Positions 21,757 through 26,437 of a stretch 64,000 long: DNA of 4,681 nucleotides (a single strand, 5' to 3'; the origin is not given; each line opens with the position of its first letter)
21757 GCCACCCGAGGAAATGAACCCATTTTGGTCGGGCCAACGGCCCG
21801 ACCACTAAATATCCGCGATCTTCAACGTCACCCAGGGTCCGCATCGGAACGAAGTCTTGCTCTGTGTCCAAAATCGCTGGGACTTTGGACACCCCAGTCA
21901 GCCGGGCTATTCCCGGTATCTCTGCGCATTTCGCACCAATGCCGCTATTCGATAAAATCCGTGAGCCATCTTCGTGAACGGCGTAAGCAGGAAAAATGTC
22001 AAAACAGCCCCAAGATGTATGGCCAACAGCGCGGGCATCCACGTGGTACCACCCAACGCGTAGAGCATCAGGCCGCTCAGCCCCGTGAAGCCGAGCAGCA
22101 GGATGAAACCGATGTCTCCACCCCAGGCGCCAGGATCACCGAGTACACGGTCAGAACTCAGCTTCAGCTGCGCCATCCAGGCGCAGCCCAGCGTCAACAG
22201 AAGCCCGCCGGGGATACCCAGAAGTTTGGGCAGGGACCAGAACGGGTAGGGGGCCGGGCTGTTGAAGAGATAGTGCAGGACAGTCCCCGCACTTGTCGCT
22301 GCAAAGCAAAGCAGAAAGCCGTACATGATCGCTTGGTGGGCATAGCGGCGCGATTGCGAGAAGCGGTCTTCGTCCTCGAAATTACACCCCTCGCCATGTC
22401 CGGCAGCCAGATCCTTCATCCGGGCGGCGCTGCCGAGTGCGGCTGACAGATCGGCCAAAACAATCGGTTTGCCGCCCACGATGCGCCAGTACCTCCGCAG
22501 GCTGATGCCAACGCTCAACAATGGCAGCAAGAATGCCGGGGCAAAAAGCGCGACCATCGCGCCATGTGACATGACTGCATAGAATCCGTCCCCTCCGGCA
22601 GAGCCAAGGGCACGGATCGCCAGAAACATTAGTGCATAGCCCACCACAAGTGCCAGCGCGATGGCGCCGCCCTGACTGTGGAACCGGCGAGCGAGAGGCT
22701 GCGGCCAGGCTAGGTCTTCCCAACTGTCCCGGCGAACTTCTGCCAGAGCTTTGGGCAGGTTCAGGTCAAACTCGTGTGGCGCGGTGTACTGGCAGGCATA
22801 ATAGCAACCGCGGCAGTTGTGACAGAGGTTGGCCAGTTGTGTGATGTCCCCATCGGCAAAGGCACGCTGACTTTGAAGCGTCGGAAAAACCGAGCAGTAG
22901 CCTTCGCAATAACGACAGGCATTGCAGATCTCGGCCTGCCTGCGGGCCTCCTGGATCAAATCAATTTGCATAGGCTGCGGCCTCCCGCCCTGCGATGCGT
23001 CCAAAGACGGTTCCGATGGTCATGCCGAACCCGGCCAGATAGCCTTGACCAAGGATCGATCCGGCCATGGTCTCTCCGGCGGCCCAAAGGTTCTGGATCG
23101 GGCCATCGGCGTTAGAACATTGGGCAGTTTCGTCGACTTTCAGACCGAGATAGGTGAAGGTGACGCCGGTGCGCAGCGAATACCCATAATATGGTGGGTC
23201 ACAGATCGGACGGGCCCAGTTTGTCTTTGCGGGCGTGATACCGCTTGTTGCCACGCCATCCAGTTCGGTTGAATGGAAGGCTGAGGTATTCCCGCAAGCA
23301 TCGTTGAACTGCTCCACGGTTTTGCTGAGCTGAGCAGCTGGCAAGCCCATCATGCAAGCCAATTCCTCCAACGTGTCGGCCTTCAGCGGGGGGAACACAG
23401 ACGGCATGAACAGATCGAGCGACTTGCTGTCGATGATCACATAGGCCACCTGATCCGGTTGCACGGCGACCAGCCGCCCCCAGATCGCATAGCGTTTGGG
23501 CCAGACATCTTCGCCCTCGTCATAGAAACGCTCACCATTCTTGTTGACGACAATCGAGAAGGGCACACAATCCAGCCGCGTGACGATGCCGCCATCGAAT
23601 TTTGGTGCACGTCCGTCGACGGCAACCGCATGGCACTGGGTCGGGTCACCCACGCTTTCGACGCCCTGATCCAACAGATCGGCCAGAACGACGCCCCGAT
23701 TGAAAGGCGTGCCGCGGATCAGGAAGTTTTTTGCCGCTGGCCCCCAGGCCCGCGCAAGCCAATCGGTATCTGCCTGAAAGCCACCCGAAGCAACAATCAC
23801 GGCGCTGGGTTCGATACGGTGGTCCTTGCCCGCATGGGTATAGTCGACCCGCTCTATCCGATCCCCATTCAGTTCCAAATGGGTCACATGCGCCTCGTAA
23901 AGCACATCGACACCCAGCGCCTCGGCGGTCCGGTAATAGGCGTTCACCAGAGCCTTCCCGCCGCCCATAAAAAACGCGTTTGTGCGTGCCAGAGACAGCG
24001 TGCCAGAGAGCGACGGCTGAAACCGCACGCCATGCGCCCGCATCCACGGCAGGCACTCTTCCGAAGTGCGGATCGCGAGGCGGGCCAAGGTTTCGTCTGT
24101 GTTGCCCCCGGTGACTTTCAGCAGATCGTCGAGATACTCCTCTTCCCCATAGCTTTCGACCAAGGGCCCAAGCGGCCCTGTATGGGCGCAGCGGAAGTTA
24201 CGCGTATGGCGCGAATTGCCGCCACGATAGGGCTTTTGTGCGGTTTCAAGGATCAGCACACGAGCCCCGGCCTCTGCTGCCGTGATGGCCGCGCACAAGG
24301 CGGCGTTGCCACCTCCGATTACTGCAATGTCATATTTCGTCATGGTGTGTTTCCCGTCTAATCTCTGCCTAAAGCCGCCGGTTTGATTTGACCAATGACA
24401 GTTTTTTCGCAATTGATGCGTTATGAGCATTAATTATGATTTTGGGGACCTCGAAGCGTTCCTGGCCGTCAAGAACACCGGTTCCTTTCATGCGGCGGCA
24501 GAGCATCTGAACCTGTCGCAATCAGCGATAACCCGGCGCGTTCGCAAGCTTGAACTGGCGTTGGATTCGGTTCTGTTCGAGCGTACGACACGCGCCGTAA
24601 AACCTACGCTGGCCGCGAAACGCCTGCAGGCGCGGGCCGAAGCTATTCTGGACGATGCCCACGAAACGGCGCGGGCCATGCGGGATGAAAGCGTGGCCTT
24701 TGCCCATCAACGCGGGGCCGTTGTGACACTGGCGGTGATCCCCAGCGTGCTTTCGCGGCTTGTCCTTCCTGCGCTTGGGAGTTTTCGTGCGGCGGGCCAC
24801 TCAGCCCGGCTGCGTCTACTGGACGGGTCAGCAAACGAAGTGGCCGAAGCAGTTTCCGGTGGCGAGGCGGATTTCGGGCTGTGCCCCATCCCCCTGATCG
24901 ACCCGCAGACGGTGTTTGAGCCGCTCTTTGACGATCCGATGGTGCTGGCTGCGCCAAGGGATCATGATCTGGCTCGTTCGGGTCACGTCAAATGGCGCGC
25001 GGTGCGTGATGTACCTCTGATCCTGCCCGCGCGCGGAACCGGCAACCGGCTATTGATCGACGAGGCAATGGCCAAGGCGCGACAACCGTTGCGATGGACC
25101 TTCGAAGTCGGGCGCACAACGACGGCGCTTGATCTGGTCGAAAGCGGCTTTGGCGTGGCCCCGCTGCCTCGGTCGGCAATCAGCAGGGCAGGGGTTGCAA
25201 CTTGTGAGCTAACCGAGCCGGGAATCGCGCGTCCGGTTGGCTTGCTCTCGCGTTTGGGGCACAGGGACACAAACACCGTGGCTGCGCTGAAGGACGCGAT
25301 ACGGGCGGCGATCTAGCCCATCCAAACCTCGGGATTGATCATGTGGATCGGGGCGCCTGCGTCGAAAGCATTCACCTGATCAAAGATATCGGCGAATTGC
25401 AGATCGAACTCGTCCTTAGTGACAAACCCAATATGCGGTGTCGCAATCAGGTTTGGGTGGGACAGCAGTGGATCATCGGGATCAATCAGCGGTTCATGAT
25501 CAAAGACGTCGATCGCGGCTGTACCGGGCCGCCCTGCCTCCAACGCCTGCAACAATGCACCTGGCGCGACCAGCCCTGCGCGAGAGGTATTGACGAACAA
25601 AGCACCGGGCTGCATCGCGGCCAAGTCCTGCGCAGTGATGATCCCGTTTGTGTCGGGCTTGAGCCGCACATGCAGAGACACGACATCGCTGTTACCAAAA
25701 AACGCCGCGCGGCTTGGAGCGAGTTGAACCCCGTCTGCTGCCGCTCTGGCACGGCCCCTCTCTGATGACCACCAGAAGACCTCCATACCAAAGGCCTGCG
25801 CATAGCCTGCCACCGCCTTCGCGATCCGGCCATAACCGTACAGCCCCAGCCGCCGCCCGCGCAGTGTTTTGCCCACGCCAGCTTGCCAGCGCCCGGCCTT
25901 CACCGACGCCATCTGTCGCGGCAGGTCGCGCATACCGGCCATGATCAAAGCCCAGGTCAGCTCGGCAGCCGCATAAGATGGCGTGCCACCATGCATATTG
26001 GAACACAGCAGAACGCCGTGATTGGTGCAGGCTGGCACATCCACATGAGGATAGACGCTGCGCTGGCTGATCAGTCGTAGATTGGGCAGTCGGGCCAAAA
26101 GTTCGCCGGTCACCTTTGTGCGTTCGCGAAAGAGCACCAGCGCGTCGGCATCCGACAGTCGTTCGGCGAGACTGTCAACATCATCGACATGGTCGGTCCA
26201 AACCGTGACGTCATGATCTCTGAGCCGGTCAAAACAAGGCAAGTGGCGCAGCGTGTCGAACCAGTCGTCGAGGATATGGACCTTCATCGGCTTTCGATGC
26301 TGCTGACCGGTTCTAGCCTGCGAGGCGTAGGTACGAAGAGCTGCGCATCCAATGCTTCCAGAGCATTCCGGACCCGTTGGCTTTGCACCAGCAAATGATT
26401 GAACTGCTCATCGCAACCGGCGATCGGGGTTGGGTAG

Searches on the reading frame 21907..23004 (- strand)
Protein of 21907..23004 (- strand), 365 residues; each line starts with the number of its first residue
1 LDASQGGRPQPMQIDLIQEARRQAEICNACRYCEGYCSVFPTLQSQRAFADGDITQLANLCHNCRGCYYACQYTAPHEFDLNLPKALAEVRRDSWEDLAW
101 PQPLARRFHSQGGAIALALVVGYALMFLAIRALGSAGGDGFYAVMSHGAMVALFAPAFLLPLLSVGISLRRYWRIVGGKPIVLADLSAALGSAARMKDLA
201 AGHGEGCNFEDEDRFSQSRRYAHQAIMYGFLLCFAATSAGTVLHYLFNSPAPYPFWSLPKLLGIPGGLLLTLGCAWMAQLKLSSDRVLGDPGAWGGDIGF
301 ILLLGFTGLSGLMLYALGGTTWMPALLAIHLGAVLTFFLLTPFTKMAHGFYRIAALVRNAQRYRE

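Call 90: search_protein_families(library=ncbifam, proteins=[window:21907-23004:-], max_evalue=1e-10)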
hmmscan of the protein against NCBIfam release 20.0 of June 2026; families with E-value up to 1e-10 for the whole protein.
window:21907-23004:- (365 aa): 3 families
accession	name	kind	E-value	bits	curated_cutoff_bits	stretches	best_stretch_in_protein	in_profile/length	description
NF011607.0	PRK15033.1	subfamily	1.7e-109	366.3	524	1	16-361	24-376/389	tricarballylate utilization 4Fe-4S protein TcuB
TIGR02484.1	CitB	equivalog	4.5e-99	332.1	246.6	1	17-362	6-358/372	tricarballylate utilization 4Fe-4S protein TcuB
NF038018.1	qmoC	equivalog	1.6e-24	87.1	300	1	60-357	63-359/360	quinone-interacting membrane-bound oxidoreductase complex subunit QmoC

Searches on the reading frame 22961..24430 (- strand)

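Call 72: search_protein_families(library=pfam, proteins=[window:22961-24430:-], max_evalue=0.00001)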
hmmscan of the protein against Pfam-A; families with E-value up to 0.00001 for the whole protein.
window:22961-24430:- (489 aa): 5 families
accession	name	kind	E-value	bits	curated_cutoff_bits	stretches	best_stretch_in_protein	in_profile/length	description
PF00890.30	FAD_binding_2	-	1.1e-38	134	20.4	1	34-461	1-405/414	FAD binding domain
PF01266.30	DAO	-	7.7e-14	52.4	27.9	1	34-218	1-205/353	FAD dependent oxidoreductase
PF03486.20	HI0933_like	-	1.2e-11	45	50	1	34-482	2-243/244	HI0933-like protein Rossmann domain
PF12831.13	FAD_oxidored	-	1.8e-11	44.4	27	1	34-216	1-145/416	FAD dependent oxidoreductase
PF07992.20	Pyr_redox_2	-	4.1e-08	33.4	26.1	0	33-69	1-38/291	Pyridine nucleotide-disulphide oxidoreductase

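Call 90: search_protein_families(library=ncbifam, proteins=[window:22961-24430:-], max_evalue=1e-10)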
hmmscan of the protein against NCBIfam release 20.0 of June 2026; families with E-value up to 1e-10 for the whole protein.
window:22961-24430:- (489 aa): 21 families
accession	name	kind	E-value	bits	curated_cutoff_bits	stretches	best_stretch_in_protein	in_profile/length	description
NF006130.0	PRK08274.1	equivalog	9.8e-202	670.8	369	1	30-488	3-462/467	FAD-dependent tricarballylate dehydrogenase TcuA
TIGR02485.1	CobZ_N-term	equivalog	3.3e-180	599.5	372.55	1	34-488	3-435/437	FAD-dependent tricarballylate dehydrogenase TcuA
TIGR01813.1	flavo_cyto_c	subfamily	1.8e-35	122.6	285.45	1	34-481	1-443/444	flavocytochrome c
NF005064.0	PRK06481.1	equivalog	7.2e-35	120.6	542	1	25-488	54-503/506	flavocytochrome c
NF005510.0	PRK07121.1-3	subfamily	2e-33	115.9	481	1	155-486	176-488/492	FAD-binding protein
NF009477.0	PRK12843.1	equivalog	8.2e-31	107.1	758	1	148-485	212-569/578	FAD-dependent oxidoreductase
NF053717.1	VnlPnlRedVprA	equivalog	1.1e-30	107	600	1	31-226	5-201/481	vinyl phenol reductase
NF005508.0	PRK07121.1-1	equivalog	2.5e-29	102.2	537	1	156-488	173-494/497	FAD-binding protein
NF009478.0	PRK12844.1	equivalog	2.7e-29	101.9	789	1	155-486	206-550/559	3-ketosteroid-delta-1-dehydrogenase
NF004789.0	PRK06134.1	subfamily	6.6e-28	97.6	747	1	152-486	210-569/581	FAD-dependent oxidoreductase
NF005882.1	PRK07843.1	equivalog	4.1e-27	94.8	788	1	154-481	197-544/547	3-oxosteroid 1-dehydrogenase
NF005511.0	PRK07121.1-4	equivalog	3.3e-25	88.5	466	0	25-142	13-129/553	FAD-binding protein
NF005512.0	PRK07121.1-5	subfamily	1.1e-24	86.8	812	1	292-485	303-487/489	FAD-binding protein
NF009473.0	PRK12835.1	subfamily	1.2e-22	80.1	837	1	350-487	429-569/585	FAD-binding protein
NF053676.1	4oxCHCAChcC1Cy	equivalog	1.2e-22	80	1000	1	149-476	177-516/528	4-oxocyclohexanecarboxylate 2-dehydrogenase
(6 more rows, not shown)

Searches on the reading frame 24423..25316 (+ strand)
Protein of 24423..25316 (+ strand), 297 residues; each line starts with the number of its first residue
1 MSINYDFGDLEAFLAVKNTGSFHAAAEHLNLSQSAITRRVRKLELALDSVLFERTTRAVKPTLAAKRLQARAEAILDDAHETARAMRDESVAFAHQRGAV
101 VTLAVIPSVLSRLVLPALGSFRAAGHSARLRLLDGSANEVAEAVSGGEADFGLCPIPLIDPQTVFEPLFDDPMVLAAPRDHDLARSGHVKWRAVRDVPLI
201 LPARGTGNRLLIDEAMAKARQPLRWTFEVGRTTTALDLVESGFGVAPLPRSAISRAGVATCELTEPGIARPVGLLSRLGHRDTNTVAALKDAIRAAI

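Call 72: search_protein_families(library=pfam, proteins=[window:24423-25316:+], max_evalue=0.00001)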
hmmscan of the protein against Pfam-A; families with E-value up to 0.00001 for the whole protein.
window:24423-25316:+ (297 aa): 2 families
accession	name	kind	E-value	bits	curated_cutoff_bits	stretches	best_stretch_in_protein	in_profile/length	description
PF03466.25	LysR_substrate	-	1e-37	130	28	1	98-295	5-206/209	LysR substrate binding domain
PF00126.33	HTH_1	-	5.5e-19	68.3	26.6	1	9-65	3-59/60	Bacterial regulatory helix-turn-helix protein, lysR family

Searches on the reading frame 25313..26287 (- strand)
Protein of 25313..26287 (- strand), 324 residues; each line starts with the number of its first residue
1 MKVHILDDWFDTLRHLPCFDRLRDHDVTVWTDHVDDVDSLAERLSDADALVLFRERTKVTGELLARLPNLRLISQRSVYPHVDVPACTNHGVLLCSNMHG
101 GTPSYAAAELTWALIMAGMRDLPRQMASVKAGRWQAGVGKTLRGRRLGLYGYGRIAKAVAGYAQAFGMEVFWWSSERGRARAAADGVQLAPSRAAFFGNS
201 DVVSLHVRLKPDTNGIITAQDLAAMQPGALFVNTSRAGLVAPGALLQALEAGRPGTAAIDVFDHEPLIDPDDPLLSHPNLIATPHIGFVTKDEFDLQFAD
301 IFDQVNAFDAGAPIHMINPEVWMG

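Call 72: search_protein_families(library=pfam, proteins=[window:25313-26287:-], max_evalue=0.00001)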
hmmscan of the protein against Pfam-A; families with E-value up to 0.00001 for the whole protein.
window:25313-26287:- (324 aa): 2 families
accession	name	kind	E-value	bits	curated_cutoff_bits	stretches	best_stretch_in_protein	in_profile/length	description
PF02826.25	2-Hacid_dh_C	-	1.7e-50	171.3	25.1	1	113-287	2-178/178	D-isomer specific 2-hydroxyacid dehydrogenase, NAD binding domain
PF00389.36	2-Hacid_dh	-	8.4e-15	55.1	24.6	1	20-232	13-103/134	D-isomer specific 2-hydroxyacid dehydrogenase, catalytic domain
